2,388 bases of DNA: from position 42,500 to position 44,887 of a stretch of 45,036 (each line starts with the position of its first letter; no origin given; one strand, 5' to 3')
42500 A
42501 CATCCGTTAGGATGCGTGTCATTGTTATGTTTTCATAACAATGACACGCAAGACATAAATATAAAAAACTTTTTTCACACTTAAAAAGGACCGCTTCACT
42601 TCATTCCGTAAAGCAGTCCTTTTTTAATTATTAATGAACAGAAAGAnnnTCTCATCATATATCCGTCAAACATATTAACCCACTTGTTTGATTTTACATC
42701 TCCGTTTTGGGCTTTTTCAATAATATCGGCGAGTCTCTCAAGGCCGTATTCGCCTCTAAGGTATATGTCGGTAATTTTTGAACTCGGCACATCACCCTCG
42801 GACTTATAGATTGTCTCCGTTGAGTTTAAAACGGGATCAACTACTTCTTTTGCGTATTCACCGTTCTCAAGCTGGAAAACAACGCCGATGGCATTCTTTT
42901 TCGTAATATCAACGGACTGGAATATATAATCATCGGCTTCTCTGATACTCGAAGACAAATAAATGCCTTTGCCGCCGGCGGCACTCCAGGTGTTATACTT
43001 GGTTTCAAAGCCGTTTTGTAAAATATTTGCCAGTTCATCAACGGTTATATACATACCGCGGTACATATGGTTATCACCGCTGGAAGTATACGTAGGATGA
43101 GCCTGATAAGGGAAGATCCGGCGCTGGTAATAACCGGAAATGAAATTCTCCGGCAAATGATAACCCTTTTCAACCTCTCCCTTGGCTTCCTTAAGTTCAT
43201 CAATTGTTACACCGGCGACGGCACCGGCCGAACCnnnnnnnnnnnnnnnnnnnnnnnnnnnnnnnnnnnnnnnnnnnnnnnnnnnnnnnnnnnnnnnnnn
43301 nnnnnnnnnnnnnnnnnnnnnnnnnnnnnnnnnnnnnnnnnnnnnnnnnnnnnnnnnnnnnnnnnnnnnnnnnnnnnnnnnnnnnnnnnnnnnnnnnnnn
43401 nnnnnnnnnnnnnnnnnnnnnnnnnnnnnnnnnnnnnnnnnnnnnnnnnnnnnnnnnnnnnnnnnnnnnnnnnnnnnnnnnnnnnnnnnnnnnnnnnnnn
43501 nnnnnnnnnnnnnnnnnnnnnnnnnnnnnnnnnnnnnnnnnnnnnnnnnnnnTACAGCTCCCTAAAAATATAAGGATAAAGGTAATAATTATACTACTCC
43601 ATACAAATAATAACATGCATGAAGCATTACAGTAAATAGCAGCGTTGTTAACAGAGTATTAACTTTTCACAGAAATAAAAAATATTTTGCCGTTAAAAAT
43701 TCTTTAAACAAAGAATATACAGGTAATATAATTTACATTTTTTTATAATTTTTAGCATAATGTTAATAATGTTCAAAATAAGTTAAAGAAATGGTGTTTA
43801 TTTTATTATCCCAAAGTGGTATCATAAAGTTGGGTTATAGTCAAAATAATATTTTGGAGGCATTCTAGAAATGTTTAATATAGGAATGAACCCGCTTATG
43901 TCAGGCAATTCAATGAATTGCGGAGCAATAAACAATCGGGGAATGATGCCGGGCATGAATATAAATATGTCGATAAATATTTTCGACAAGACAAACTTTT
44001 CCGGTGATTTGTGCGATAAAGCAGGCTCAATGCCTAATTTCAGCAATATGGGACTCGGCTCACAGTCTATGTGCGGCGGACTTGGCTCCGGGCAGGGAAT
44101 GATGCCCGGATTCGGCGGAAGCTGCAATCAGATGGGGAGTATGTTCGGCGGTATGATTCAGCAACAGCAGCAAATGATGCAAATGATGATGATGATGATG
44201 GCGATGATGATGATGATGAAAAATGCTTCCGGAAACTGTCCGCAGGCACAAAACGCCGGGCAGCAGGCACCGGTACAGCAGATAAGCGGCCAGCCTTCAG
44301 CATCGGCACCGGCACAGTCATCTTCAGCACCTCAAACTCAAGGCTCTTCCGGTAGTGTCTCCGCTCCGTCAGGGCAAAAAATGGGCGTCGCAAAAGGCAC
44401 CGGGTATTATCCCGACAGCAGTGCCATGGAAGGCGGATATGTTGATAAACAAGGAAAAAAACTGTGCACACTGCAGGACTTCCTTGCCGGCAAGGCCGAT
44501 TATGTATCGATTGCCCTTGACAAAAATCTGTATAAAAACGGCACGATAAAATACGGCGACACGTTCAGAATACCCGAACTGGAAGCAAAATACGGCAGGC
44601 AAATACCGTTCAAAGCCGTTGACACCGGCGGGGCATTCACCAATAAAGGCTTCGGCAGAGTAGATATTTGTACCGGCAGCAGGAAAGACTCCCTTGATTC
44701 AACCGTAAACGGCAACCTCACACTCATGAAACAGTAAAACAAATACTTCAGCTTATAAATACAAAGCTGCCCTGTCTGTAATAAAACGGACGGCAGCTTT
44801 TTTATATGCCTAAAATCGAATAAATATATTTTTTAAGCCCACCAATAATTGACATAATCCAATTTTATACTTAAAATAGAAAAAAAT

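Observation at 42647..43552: Protein with ADP-ribosyltransferase-like R / SSS / QxE catalytic spacing behind a Ser/Ala-rich disordered N-terminal half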

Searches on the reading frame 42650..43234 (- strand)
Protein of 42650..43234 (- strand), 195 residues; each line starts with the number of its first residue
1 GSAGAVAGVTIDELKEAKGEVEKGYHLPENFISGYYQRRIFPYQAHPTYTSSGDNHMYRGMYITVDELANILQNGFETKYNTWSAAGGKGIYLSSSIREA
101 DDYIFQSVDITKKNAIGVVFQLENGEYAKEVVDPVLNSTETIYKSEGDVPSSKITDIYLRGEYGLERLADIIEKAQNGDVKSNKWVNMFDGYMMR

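Call 30: search_solved_structures(query=A2, max_evalue=10, show_alignments=5)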
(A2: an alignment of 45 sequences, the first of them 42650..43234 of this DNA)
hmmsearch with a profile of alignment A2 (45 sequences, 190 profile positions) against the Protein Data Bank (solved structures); distinct sequences matched with E-value up to 10: 2.
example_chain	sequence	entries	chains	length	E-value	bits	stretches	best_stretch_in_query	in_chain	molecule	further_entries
6xjo_A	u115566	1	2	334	0.16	14.8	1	129-172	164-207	Atlastin-3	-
5vgr_A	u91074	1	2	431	0.22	14.4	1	129-172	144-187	Atlastin-3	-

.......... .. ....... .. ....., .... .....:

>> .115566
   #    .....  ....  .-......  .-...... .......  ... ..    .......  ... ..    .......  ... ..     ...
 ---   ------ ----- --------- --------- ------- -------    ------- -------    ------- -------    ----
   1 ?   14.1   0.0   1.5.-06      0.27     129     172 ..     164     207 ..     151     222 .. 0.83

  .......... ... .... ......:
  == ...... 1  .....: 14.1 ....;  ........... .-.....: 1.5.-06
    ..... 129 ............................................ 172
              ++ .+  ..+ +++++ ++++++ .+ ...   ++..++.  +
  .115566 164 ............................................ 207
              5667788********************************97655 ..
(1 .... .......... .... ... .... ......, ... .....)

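Call 31: search_protein_families(library=pfam, alignment_id=A2, max_evalue=1)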
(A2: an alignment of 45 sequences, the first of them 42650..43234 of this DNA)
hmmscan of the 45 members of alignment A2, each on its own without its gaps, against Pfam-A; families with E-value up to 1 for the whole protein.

A. member 1, window:42650-43234:- (195 aa): 3 families
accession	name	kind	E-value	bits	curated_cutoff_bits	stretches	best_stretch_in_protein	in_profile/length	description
PF07141.16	Phage_term_sma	-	0.053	13.8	22.8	1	99-160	50-111/174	Putative bacteriophage terminase small subunit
PF00644.27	PARP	-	0.093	12.7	26.7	1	67-109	60-105/199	Poly(ADP-ribose) polymerase catalytic domain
PF19816.4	DUF6299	-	0.27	11.5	26.8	1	63-126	5-69/114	Family of unknown function (DUF6299)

B. families by the number of members that match (of 45 scanned): 17 families
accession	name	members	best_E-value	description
PF00644.27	PARP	13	1.4e-05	Poly(ADP-ribose) polymerase catalytic domain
PF07141.16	Phage_term_sma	3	0.053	Putative bacteriophage terminase small subunit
PF24880.1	DUF7738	2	0.03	Domain of unknown function (DUF7738)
PF18760.7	ART-PolyVal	2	0.056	ADP-Ribosyltransferase in polyvalent proteins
PF01117.25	Aerolysin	1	0.041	Aerolysin toxin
PF22746.1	SHOCT-like_DUF2089-C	1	0.044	SHOCT-like domain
PF10927.13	DUF2738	1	0.074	Protein of unknown function (DUF2738)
PF18072.6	FGAR-AT_linker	1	0.077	Formylglycinamide ribonucleotide amidotransferase linker domain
PF21464.2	flgE_D3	1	0.078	Flagellar hook protein FlgE, D3 domain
PF11058.13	Ral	1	0.083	Antirestriction protein Ral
PF14193.11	DUF4315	1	0.1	Domain of unknown function (DUF4315)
PF01686.22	Adeno_Penton_B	1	0.11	Adenovirus penton base protein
PF12218.14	End_N_terminal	1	0.13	N terminal extension of bacteriophage endosialidase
PF13458.12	Peripla_BP_6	1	0.17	Periplasmic binding protein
PF04255.20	DUF433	1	0.19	Protein of unknown function (DUF433)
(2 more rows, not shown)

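Call 57: search_dna_similar(query=window:42650-43234:-, collection=phages, mode=protein, max_evalue=0.001)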
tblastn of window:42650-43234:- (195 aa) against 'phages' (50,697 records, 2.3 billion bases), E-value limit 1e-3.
No match.

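Call 58: search_dna_similar(query=window:42650-43234:-, collection=plasmids, mode=protein, max_evalue=0.001)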
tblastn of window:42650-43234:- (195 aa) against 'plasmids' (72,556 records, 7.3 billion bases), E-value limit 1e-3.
No match.

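Call 59: predict_structure(alignment_id=A2)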
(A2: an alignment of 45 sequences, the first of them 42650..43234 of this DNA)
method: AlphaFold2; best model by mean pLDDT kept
length: 195 residues; sequences in the alignment: 45
mean_pLDDT: 93.9   pTM: 0.90
mean pLDDT of the five models: 93.9, 92.6, 92.3, 91.6, 91.7
residues with pLDDT >= 90: 171; 70-90: 18; 50-70: 4; < 50: 2
segments of 3 or more residues with pLDDT < 50: none
pLDDT, mean of each block of 10 residues (from residue 1): 77 97 96 95 94 97 97 95 89 98 93 96 96 94 97 98 97 97 91 70
secondary structure, 60 per line:
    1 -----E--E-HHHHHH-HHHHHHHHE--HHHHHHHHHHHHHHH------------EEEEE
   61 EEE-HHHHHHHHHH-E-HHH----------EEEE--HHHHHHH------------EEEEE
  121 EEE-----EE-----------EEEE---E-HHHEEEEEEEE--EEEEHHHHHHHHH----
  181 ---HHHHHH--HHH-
elements in order: H11-16 H18-25 H29-43 E56-63 H65-74 E91-94 H97-103 E116-123 E142-145 E154-161 E164-167 H168-176 H184-189

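Call 67: find_homologous_proteins(query=A2, max_evalue=0.001)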
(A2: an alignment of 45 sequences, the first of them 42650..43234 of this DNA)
Query A2 (45 sequences) (195 aa, profile of the alignment): 39 proteins with E <= 0.001 among 5297 candidates.
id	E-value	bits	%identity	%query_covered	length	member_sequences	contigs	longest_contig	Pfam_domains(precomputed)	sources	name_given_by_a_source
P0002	9.6e-74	265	74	96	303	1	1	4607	-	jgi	-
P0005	1.5e-73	265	70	100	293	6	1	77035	-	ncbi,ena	-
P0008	7.0e-73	262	66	100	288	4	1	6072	-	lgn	-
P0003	2.1e-72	261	75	97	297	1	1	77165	-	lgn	-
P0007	4.3e-72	260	67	100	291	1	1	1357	-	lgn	-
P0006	6.8e-72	259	65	100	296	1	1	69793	-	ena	-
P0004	9.8e-72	259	69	100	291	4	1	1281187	-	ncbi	ncbi:MAG: hypothetical protein AB9903_13185 [Vulcanimicrobiota bacterium]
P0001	3.4e-71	257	100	100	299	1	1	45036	-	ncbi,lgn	-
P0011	1.6e-70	255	62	100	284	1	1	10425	-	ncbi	-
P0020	5.6e-70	253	42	90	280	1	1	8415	-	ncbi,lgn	-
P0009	6.0e-70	253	63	100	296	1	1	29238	-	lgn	-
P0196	6.6e-70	253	45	92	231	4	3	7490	-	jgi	jgi:hypothetical protein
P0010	1.1e-69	252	63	97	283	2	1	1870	-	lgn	-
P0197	1.4e-69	252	42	90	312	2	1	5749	-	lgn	-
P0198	1.4e-69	252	49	93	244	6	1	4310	-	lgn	-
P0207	1.9e-65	238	44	95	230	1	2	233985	-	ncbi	-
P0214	1.1e-58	216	39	91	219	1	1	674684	-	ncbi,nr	ncbi:MAG: hypothetical protein JST80_06380 [Bdellovibrionales bacterium]|nr:hypothetical protein [Bd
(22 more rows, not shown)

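Call 75: find_encoding_contigs(protein=P0214, flank=6000, max_places=1)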
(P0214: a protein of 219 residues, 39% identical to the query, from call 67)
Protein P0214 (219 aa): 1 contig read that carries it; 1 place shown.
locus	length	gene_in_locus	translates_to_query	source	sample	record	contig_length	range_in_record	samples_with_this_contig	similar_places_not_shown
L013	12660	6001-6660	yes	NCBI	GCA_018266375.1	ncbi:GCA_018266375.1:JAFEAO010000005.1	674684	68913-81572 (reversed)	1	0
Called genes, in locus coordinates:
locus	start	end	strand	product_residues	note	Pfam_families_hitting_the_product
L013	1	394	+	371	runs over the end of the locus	PF01075:Glyco_transf_9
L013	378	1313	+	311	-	-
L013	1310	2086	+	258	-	PF00535:Glycos_transf_2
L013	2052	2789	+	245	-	PF00117:GATase, PF07722:Peptidase_C26 (faint)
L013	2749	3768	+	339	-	PF03706:LPG_synthase_TM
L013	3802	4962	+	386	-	PF00270:DEAD, PF04851:ResIII, PF00271:Helicase_C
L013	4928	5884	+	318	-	PF03308:MeaB, PF00448:SRP54 (faint), PF02492:cobW, PF03029:ATP_bind_1 (faint), PF03266:NTPase_1 (faint)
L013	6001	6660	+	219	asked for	-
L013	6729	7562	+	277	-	-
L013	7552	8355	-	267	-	-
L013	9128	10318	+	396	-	PF00009:GTP_EFTU, PF01926:MMR_HSR1 (faint), PF03144:GTP_EFTU_D2, PF03143:GTP_EFTU_D3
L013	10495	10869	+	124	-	PF00584:SecE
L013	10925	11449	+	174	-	PF02357:NusG, PF00467:KOW (weak)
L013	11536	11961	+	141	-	PF03946:Ribosomal_L11_N, PF00298:Ribosomal_L11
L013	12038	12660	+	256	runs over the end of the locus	PF00687:Ribosomal_L1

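Call 76: find_encoding_contigs(protein=P0207, flank=6000, max_places=1)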
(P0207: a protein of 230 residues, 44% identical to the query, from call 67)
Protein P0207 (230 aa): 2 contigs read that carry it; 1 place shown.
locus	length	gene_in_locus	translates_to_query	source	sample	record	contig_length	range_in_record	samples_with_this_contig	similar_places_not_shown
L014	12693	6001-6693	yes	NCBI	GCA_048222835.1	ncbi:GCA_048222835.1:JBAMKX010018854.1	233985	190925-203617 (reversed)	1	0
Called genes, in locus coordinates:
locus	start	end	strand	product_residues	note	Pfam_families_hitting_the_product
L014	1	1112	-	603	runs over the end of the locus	PF28559:TPR_SusR (faint), PF22860:DUF7017 (weak), PF04348:LppC, PF13458:Peripla_BP_6, PF01094:ANF_receptor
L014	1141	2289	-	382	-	PF00226:DnaJ, PF01556:DnaJ_C, PF00684:DnaJ_CXXCXGXG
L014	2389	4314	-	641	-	PF00012:HSP70, PF06723:MreB_Mbl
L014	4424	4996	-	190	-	PF01025:GrpE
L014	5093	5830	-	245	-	PF18626:Gln_deamidase_2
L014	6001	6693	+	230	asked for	-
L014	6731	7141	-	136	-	-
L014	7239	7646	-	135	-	-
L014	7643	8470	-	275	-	PF14394:DUF4423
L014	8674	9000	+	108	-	-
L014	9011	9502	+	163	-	-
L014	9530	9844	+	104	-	-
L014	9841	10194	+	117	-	-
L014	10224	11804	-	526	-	PF20597:pAdhesive_15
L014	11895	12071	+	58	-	-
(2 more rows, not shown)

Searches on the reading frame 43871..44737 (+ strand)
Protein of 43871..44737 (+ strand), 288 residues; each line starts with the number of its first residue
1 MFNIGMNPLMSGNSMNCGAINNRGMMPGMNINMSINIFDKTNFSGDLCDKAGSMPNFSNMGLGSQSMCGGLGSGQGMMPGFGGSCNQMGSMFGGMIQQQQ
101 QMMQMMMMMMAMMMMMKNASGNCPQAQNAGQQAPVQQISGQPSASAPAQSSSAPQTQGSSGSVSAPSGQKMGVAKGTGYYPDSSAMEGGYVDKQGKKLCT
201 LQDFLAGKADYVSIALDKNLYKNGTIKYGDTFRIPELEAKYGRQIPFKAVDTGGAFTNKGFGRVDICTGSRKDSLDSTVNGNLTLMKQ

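Call 3: search_protein_families(library=pfam, proteins=[window:43871-44737:+], max_evalue=1)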
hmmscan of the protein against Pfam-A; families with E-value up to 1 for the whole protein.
window:43871-44737:+ (288 aa): 2 families
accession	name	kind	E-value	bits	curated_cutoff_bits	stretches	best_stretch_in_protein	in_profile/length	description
PF06725.17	3D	-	0.16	12.7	23.8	1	213-273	2-54/72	3D domain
PF06451.17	Moricin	-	0.47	10.7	27.6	0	102-120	4-22/62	Moricin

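Call 4: search_protein_families(library=ncbifam, proteins=[window:43871-44737:+], max_evalue=1)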
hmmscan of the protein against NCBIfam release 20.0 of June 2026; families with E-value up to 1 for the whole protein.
window:43871-44737:+ (288 aa): 0 families

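Call 44: search_protein_families(library=padloc, proteins=[window:43871-44737:+], max_evalue=0.01)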
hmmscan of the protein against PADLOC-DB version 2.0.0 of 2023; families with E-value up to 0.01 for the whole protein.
window:43871-44737:+ (288 aa): 0 families

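Call 62: find_homologous_proteins(query=window:43871-44737:+, max_evalue=0.001)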
Query window:43871-44737:+ (288 aa): 309 proteins with E <= 0.001 among 722 candidates; the best 120 are listed.
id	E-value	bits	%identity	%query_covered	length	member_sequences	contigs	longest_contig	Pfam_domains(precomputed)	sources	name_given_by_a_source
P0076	7.6e-184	627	100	100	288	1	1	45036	-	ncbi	-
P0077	1.1e-89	319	61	92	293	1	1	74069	-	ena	-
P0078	3.6e-85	304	65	71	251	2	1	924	-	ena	-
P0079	1.0e-74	269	57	86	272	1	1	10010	-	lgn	-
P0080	4.3e-65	238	47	99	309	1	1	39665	-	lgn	-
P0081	3.5e-61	225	65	59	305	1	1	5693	-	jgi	-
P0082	8.5e-59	217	81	42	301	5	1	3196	-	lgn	-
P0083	2.0e-58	216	57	71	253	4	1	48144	-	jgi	jgi:hypothetical protein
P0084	1.6e-57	213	71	51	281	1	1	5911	-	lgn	-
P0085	1.8e-57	213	70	51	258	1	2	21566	-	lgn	-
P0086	1.9e-57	213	70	50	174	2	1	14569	-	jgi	-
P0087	3.2e-57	212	80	42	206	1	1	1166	-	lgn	-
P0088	1.5e-56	210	76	42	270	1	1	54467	-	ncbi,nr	ncbi:MAG: hypothetical protein RDV48_28175 [Candidatus Eremiobacteraeota bacterium]|nr:hypothetical 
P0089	2.7e-56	209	66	53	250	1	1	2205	-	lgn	-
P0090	5.0e-56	208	69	48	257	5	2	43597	-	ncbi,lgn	-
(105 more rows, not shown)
